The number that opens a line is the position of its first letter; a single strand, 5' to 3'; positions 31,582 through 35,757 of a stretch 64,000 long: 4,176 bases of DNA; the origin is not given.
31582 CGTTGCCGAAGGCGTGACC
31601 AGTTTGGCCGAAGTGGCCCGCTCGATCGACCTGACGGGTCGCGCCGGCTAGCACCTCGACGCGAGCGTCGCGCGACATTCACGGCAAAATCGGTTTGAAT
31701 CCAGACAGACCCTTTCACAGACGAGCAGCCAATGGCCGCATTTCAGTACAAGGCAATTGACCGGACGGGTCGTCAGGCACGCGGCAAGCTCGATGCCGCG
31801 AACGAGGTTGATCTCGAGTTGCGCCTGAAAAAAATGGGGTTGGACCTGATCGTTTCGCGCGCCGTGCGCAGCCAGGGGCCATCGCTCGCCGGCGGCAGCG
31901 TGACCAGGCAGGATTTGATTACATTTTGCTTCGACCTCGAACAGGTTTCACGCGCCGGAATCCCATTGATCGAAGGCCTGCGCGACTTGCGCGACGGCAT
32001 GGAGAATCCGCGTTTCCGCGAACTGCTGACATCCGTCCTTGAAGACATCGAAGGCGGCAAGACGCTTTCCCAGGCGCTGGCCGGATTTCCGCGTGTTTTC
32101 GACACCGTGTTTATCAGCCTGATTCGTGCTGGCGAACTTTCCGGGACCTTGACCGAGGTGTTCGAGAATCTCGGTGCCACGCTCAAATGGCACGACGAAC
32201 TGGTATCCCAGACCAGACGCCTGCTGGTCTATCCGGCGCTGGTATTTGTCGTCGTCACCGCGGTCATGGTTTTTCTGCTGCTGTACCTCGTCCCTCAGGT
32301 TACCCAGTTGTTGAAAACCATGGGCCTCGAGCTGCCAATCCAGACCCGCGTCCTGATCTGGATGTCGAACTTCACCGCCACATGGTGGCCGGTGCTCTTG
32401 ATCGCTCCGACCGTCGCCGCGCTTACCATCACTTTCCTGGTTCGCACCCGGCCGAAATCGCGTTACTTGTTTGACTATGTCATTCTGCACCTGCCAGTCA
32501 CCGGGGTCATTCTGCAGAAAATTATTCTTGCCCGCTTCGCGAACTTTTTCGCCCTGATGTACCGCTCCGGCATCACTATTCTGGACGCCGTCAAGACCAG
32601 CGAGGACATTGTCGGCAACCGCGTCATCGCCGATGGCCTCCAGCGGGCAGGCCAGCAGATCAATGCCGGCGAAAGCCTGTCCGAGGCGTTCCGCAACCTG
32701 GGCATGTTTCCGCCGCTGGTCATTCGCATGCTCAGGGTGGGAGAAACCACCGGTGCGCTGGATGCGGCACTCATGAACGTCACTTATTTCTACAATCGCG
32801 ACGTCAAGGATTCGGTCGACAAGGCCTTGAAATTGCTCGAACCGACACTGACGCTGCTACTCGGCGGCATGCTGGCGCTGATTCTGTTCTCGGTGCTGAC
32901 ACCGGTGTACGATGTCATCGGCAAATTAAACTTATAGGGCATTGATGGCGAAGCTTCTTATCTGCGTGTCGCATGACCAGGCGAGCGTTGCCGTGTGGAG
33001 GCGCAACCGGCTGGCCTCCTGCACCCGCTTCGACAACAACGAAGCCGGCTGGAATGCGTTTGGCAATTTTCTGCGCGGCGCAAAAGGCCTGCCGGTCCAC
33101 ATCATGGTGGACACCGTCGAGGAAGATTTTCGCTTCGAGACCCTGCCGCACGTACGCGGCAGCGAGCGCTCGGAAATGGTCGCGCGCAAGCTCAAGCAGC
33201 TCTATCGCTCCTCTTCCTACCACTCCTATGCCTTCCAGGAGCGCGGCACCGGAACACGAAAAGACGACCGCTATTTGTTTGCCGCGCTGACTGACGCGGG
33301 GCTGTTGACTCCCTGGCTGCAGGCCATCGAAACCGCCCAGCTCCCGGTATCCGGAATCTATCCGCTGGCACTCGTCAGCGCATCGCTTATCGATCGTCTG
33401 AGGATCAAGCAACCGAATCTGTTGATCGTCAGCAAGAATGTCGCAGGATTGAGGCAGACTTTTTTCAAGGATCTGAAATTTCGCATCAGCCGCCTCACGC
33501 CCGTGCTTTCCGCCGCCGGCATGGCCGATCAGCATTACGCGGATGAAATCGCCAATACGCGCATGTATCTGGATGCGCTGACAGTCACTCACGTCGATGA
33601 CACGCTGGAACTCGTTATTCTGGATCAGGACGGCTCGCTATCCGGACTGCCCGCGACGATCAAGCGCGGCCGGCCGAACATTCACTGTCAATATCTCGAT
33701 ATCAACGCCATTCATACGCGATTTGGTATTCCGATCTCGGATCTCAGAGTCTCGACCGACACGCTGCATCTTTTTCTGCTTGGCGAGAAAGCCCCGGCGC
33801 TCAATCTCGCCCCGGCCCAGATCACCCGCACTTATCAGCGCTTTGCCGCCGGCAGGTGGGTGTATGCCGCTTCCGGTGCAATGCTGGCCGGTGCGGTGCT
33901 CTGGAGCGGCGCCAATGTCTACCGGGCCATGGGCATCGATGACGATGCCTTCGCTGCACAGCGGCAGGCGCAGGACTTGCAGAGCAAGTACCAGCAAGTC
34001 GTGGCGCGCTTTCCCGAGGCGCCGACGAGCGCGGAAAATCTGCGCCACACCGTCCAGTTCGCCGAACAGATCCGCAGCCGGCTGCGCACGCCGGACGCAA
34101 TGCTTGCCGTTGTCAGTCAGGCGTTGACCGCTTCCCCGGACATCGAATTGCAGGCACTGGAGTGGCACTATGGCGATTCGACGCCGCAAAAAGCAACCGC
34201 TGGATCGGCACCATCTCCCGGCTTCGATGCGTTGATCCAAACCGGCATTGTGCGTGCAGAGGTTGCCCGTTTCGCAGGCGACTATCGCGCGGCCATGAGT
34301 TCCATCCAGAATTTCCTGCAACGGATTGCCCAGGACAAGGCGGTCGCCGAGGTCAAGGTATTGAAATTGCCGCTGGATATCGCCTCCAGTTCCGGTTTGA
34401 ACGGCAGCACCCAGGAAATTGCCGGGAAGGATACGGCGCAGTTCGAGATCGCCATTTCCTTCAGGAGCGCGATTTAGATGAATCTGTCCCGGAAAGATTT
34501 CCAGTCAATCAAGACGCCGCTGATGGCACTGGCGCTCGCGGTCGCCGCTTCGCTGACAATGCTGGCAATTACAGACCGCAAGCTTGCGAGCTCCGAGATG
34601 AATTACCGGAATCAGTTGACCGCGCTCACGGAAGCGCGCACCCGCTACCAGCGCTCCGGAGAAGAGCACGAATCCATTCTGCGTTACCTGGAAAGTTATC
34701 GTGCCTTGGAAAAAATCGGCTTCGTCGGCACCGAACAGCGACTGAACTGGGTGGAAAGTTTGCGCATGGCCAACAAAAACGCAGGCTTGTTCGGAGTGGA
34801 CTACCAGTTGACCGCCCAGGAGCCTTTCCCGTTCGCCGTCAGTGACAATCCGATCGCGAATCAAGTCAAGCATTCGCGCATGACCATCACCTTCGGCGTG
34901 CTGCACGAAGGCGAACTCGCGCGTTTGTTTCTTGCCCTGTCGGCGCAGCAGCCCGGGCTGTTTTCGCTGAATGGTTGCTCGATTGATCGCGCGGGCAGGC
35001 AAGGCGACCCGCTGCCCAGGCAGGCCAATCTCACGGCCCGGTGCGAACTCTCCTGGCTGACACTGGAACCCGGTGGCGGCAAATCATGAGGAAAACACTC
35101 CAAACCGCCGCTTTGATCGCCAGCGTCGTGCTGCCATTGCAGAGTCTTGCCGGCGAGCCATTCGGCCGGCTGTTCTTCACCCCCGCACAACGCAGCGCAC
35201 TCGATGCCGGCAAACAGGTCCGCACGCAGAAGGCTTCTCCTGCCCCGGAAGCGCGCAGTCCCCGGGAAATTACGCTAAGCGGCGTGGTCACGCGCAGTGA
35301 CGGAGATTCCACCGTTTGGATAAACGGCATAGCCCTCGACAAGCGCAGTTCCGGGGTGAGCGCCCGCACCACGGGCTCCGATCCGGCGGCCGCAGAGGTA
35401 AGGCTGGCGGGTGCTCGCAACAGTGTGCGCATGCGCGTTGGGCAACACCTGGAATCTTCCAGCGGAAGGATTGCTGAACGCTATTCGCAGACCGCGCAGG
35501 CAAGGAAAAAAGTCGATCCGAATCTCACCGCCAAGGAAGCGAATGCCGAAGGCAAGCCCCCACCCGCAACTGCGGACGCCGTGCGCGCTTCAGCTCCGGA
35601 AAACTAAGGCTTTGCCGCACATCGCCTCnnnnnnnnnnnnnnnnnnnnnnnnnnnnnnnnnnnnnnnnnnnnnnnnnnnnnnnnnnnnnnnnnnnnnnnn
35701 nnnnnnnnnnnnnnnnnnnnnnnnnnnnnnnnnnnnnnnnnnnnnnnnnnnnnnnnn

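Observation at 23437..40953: A 17.5-kb MSH/T2SS-like type IV filament locus sits exactly in the mlaF <> kdsD divergent junction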

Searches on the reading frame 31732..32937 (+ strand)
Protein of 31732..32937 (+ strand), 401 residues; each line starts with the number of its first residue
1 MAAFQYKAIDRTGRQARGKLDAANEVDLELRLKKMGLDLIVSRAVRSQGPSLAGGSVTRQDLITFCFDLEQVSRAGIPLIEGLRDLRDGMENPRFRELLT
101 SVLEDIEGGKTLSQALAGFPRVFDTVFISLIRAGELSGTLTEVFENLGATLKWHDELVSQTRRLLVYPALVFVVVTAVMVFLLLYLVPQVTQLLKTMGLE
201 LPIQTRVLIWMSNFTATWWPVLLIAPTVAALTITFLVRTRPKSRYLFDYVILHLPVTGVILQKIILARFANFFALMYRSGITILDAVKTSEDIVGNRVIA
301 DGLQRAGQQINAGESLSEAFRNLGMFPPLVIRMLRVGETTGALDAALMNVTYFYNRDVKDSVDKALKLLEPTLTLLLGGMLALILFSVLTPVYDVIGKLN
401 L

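Call 3: search_protein_families(library=pfam, proteins=[window:31732-32937:+], max_evalue=0.01)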
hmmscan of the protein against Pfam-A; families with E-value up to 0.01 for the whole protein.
window:31732-32937:+ (401 aa): 1 family
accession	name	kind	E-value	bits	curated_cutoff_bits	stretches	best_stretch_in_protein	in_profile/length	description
PF00482.28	T2SSF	-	1.1e-49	168.1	25.2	2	269-391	1-125/125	Type II secretion system (T2SS), protein F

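Call 5: search_protein_families(library=ncbifam, proteins=[window:31732-32937:+], max_evalue=0.01)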
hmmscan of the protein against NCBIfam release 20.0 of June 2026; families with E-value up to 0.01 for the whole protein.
window:31732-32937:+ (401 aa): 6 families
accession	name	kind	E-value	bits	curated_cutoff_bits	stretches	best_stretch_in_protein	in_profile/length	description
TIGR02120.1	GspF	equivalog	1.7e-93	314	424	1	4-395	1-397/401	type II secretion system inner membrane protein GspF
NF052606.1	T4PiliAsmPilCMyx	equivalog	1.8e-76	257.6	700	1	2-398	20-417/419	type IV pilus assembly protein PilC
NF052607.1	T4PiliAsmPilCThrm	equivalog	1.2e-74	251.8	700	1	1-399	1-404/406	type IV pilus assembly protein PilC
NF047826.1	T3SSXpsF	equivalog_domain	6.2e-66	222.8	650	1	1-396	1-401/405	type II secretion system protein XpsF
NF007861.0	PRK10573.1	equivalog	5.8e-61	206.7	401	1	4-394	7-393/401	protein transport protein HofC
NF041012.2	T4P_ComGB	equivalog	6.2e-35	121.1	240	1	63-396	4-331/332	competence type IV pilus assembly protein ComGB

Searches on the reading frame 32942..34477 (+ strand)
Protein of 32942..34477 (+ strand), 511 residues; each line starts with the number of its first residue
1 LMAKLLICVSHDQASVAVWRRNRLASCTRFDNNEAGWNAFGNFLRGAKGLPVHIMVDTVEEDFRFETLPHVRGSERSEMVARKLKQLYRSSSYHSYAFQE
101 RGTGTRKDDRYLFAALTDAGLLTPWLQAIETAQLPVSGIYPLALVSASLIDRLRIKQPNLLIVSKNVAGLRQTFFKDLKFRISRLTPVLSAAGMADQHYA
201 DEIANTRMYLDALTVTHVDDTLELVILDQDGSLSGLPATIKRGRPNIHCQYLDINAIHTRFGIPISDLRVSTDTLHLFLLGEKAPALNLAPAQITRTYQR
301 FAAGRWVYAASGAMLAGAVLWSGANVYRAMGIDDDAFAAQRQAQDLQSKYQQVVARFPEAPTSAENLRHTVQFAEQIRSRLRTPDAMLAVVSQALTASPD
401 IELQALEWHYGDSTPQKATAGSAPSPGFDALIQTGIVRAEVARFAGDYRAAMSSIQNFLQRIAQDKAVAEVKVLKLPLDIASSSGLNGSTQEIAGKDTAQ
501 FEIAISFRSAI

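Call 3: search_protein_families(library=pfam, proteins=[window:32942-34477:+], max_evalue=0.01)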
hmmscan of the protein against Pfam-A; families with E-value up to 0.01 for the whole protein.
window:32942-34477:+ (511 aa): 1 family
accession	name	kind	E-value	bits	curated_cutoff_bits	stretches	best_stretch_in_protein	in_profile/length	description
PF12693.12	GspL_C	-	0.0065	16.8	29.6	0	339-412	32-108/158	GspL periplasmic domain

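Call 5: search_protein_families(library=ncbifam, proteins=[window:32942-34477:+], max_evalue=0.01)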
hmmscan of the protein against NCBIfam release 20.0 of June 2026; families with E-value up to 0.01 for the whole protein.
window:32942-34477:+ (511 aa): 0 families

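Call 29: search_solved_structures(query=A2, max_evalue=10)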
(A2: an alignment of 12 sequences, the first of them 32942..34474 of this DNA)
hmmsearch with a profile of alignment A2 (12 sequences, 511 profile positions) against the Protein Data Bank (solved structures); distinct sequences matched with E-value up to 10: 3.
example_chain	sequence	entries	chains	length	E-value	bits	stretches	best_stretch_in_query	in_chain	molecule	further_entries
1s14_A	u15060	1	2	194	1.3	10.8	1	173-207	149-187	Topoisomerase IV subunit B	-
4hz0_A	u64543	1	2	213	1.5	10.6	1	173-207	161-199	DNA topoisomerase 4 subunit B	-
3fv5_A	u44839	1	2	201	1.5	10.6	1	173-207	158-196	DNA topoisomerase 4 subunit B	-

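Call 42: search_protein_families(library=pfam, alignment_id=A2, max_evalue=1)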
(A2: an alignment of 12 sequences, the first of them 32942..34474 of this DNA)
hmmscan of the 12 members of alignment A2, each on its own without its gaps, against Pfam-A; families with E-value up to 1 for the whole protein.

A. member 1, window:32942-34474:+ (511 aa): 3 families
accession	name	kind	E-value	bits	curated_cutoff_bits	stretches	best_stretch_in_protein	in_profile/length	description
PF12693.12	GspL_C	-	0.0065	16.8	29.6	1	339-412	32-108/158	GspL periplasmic domain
PF13676.11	TIR_2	-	0.074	14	28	1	355-411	29-75/122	TIR domain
PF06304.16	DUF1048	-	0.084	13.7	29.6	1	441-501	17-78/102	Protein of unknown function (DUF1048)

B. families by the number of members that match (of 12 scanned): 8 families
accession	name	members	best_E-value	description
PF12693.12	GspL_C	2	0.0065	GspL periplasmic domain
PF18640.6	LepB_N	2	0.12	LepB N-terminal domain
PF13676.11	TIR_2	1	0.074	TIR domain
PF13312.11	DUF4081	1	0.081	Domain of unknown function (DUF4081)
PF06304.16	DUF1048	1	0.084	Protein of unknown function (DUF1048)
PF12937.12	F-box-like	1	0.091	F-box-like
PF05615.18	THOC7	1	0.18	Tho complex subunit 7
PF15676.10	S6OS1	1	0.3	Six6 opposite strand transcript 1 family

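Call 47: find_homologous_proteins(query=window:32942-34474:+)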
Query window:32942-34474:+ (511 aa): 550 proteins with E <= 0.001 among 8000 candidates; the best 120 are listed.
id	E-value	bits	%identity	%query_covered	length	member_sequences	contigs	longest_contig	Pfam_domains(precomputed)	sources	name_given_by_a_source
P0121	0.0e+0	1129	100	100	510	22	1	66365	-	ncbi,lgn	-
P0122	1.6e-250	850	72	100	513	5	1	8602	-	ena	-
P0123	3.8e-250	848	73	100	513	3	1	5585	-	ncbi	-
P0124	1.0e-249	847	72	100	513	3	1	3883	-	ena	-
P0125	3.8e-248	842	73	100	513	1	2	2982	-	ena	-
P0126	1.7e-247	840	72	100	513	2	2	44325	-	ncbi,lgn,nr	ncbi:MAG: hypothetical protein HY067_06450 [Betaproteobacteria bacterium]|nr:hypothetical protein [B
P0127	8.9e-247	837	72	100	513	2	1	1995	-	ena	-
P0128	1.3e-246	837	71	100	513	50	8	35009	-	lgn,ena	-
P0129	2.0e-245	833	71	100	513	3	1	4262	-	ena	-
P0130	2.6e-245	833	71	100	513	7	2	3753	-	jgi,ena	-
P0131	3.5e-245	832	71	100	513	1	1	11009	-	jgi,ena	-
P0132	3.5e-244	829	71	100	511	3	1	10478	-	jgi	jgi:hypothetical protein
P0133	5.4e-244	828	70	100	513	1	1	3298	-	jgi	jgi:hypothetical protein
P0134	9.4e-244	827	71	100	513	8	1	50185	-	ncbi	-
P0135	1.2e-241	820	71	100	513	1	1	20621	-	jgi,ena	-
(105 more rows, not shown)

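Call 61: predict_structure(alignment_id=A4)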
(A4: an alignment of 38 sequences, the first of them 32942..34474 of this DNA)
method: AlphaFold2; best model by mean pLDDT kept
length: 511 residues; sequences in the alignment: 38
mean_pLDDT: 71.1   pTM: 0.50
mean pLDDT of the five models: 71.1, 70.2, 69.9, 68.9, 67.5
residues with pLDDT >= 90: 36; 70-90: 291; 50-70: 88; < 50: 96
segments of 3 or more residues with pLDDT < 50: 59-72, 75-117, 293-296, 359-361, 414-428, 483-495
pLDDT, mean of each block of 10 residues (from residue 1): 82 86 85 88 84 73 40 45 43 36 33 42 79 80 82 86 85 81 73 74 72 62 89 86 82 92 88 89 74 49 62 81 80 76 76 59 53 55 76 87 85 44 38 83 78 88 86 75 46 55 82 53
secondary structure, 60 per line:
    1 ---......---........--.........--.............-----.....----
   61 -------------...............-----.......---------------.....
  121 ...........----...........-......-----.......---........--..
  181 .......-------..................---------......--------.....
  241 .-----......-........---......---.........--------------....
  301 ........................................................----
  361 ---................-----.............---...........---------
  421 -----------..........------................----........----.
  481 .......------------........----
elements in order: E4-9 E13-20 E23-31 H34-46 E52-56 H74-88 H94-100 H116-131 E136-141 H142-146 H148-153 E159-165 E169-176 E179-187 H195-212 E222-227 H236-241 E247-252 H254-261 H265-270 H274-282 H297-356 H364-379 H385-397 E401-411 E432-441 H448-463 E468-475 H480-487 E500-507

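Call 63: fold_search(model_id=the predicted structure, library=pdb)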
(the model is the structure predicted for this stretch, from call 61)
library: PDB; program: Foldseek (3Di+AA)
matches with E <= 10: 1449; with E <= 0.001: 177
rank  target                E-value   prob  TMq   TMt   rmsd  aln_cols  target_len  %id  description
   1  5eou_B                1.2e-07  1.00  0.35  0.47   8.5       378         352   10  Pseudomonas aeruginosa PilM:PilN1-12 bound to ATP (released 2016-04-27)
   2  6jdh_A                2.9e-07  1.00  0.25  0.39  10.4       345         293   10  Crystal structure of N-acetyl mannosmaine kinase from Pasteurella multocida (released 2020-02-05)
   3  5eoy_B                4.6e-07  1.00  0.32  0.42  10.3       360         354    9  Pseudomonas aeruginosa SeMet-PilM bound to ADP (released 2016-04-27)
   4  3h1q_B                4.8e-07  1.00  0.28  0.47   7.2       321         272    9  Crystal structure of ethanolamine utilization protein EutJ from Carboxydothermus hydrogenoformans (released 2009-05-19)
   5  5eoy_A                1.1e-06  1.00  0.33  0.43   9.9       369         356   10  Pseudomonas aeruginosa SeMet-PilM bound to ADP (released 2016-04-27)
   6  6pbz_C                1.1e-06  1.00  0.25  0.27  12.2       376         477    9  Crystal structure of Escherichia coli GppA (released 2019-11-20)
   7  3hrg                  1.3e-06  1.00  0.30  0.53   8.2       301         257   11  Crystal structure of Bacteroides thetaiotaomicron BT_3980, protein with actin-like ATPase fold and unknown function (NP_ (released 2009-06-23)
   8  2j4r_A                1.3e-06  1.00  0.22  0.34  13.5       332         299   11  Structural Study of the Aquifex aeolicus PPX-GPPA enzyme (released 2007-10-16)
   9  6jdc                  1.3e-06  1.00  0.30  0.52   6.3       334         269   10  Crystal structure of N-acetyl mannosmaine kinase in complex with ManNAc from Haemophilus influenzae (released 2020-02-05)
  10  6jda                  1.3e-06  1.00  0.28  0.45   9.1       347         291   10  Crystal structure of N-acetyl mannosmaine kinase in complex with N-acetylmannosamine in Pasteurella multocida (released 2020-02-05)
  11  5eox_B                1.6e-06  1.00  0.32  0.43   9.8       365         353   10  Pseudomonas aeruginosa PilM bound to ADP (released 2016-04-27)
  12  5eq6_B                1.9e-06  1.00  0.31  0.42  10.7       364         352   10  Pseudomonas aeruginosa PilM bound to AMP-PNP (released 2016-04-27)
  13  3jc8_Ma               2.0e-06  1.00  0.34  0.45   9.9       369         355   10  Architectural model of the type IVa pilus machine in a piliated state (released 2016-03-16)
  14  5eou_A                2.0e-06  1.00  0.34  0.49   8.2       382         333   10  Pseudomonas aeruginosa PilM:PilN1-12 bound to ATP (released 2016-04-27)
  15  2ych_A                3.0e-06  1.00  0.35  0.49   8.6       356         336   10  PilM-PilN type IV pilus biogenesis complex (released 2011-05-11)
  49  1w97                  5.4e-05  1.00  0.28  0.56   8.4       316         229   11  cyto-EpsL: the cytoplasmic domain of EpsL, an inner membrane component of the type II secretion system of Vibrio cholera (released 2004-11-30)
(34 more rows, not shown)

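Call 71: list_cluster_members(proteins=[P0121, P0001])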
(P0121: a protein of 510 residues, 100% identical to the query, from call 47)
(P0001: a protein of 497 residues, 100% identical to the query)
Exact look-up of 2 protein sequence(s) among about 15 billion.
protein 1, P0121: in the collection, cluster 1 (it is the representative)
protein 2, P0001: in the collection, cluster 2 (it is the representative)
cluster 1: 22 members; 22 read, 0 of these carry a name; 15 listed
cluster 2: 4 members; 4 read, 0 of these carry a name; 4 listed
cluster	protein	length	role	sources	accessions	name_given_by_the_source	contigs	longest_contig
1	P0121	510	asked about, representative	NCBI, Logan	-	-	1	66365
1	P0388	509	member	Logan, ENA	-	-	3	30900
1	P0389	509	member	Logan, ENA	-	-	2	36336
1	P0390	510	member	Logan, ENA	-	-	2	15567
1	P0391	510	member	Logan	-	-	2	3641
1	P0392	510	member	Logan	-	-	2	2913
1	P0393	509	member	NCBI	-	-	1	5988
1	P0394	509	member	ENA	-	-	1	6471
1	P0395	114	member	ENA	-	-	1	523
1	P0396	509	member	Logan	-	-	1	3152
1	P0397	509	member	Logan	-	-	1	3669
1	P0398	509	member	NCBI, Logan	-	-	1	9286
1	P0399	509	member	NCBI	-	-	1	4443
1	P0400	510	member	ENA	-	-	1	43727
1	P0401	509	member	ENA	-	-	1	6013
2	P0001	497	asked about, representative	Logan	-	-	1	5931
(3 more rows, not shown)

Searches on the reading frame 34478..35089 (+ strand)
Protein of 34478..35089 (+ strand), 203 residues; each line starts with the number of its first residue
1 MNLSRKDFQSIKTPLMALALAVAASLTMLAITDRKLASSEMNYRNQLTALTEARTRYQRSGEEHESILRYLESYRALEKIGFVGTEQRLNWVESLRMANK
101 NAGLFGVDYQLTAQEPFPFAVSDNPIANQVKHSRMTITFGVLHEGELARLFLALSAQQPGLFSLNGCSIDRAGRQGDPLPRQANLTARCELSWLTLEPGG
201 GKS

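Call 3: search_protein_families(library=pfam, proteins=[window:34478-35089:+], max_evalue=0.01)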
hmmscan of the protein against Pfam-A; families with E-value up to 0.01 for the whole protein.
window:34478-35089:+ (203 aa): 0 families

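Call 5: search_protein_families(library=ncbifam, proteins=[window:34478-35089:+], max_evalue=0.01)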
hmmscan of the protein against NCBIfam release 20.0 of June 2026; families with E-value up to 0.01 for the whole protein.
window:34478-35089:+ (203 aa): 1 family
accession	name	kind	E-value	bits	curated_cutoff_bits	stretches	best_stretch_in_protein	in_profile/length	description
NF040576.1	T2SS_GspM_XpsM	equivalog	0.0054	16.4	60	0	15-75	2-62/180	type II secretion system protein GspM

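Call 30: search_solved_structures(query=A3, max_evalue=10)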
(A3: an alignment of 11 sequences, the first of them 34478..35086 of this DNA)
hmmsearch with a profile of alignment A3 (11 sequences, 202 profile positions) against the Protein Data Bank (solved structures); distinct sequences matched with E-value up to 10: 15.
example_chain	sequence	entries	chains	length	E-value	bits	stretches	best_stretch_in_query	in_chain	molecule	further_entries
8qag_A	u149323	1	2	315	0.13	14.8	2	14-68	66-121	sc-CC-6-95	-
7aih_Y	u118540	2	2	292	0.37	13.3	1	21-78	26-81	mL40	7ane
6j8g_A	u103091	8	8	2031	0.4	13.2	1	22-84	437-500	Sodium channel protein type 9 subunit alpha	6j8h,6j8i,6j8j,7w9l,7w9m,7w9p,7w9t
21tp_A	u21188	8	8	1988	0.43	13.1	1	22-84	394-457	Sodium channel protein type 9 subunit alpha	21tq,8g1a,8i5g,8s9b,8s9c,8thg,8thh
8i5b_A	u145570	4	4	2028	0.45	13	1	22-84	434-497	Sodium channel protein type 9 subunit alpha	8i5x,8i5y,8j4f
7w9k_A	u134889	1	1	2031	0.45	13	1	22-84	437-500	Sodium channel protein type 9 subunit alpha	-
8xmo_A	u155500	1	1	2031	0.46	13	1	22-84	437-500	Sodium channel protein type 9 subunit alpha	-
8xmn_A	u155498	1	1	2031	0.46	13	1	22-84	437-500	Sodium channel protein type 9 subunit alpha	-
7xve_A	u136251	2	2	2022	0.47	13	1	22-84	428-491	Sodium channel protein type 9 subunit alpha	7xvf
9iti_A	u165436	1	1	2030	0.47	13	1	22-84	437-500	Sodium channel protein type 9 subunit alpha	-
8xmm_A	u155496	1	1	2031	0.47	13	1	22-84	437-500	Sodium channel protein type 9 subunit alpha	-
7xm9_A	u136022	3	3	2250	0.52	12.8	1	22-84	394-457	Isoform 3 of Sodium channel protein type 9 subunit alpha,Green fluorescent protein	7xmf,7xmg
1mdy_A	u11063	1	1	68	0.53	12.8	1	48-99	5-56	PROTEIN (MYOD BHLH DOMAIN)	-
7wz6_B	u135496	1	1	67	0.68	12.4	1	48-99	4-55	Myoblast determination protein 1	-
7sbc_A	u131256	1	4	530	1.6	11.2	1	71-101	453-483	GMP synthase [glutamine-hydrolyzing]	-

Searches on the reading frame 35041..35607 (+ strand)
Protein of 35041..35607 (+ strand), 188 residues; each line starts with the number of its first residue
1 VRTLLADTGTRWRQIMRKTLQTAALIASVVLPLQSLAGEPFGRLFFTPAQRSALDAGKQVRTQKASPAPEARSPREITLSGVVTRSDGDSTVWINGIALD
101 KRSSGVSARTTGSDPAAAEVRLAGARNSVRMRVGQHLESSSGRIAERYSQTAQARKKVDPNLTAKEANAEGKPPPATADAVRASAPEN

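Call 3: search_protein_families(library=pfam, proteins=[window:35041-35607:+], max_evalue=0.01)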
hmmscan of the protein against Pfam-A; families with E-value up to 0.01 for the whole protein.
window:35041-35607:+ (188 aa): 0 families

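Call 5: search_protein_families(library=ncbifam, proteins=[window:35041-35607:+], max_evalue=0.01)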
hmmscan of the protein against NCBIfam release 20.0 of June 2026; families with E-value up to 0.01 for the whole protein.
window:35041-35607:+ (188 aa): 0 families

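Call 66: search_protein_families(library=pfam, proteins=[window:35086-35607:+], max_evalue=0.001)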
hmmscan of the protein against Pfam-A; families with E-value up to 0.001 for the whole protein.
window:35086-35607:+ (173 aa): 0 families
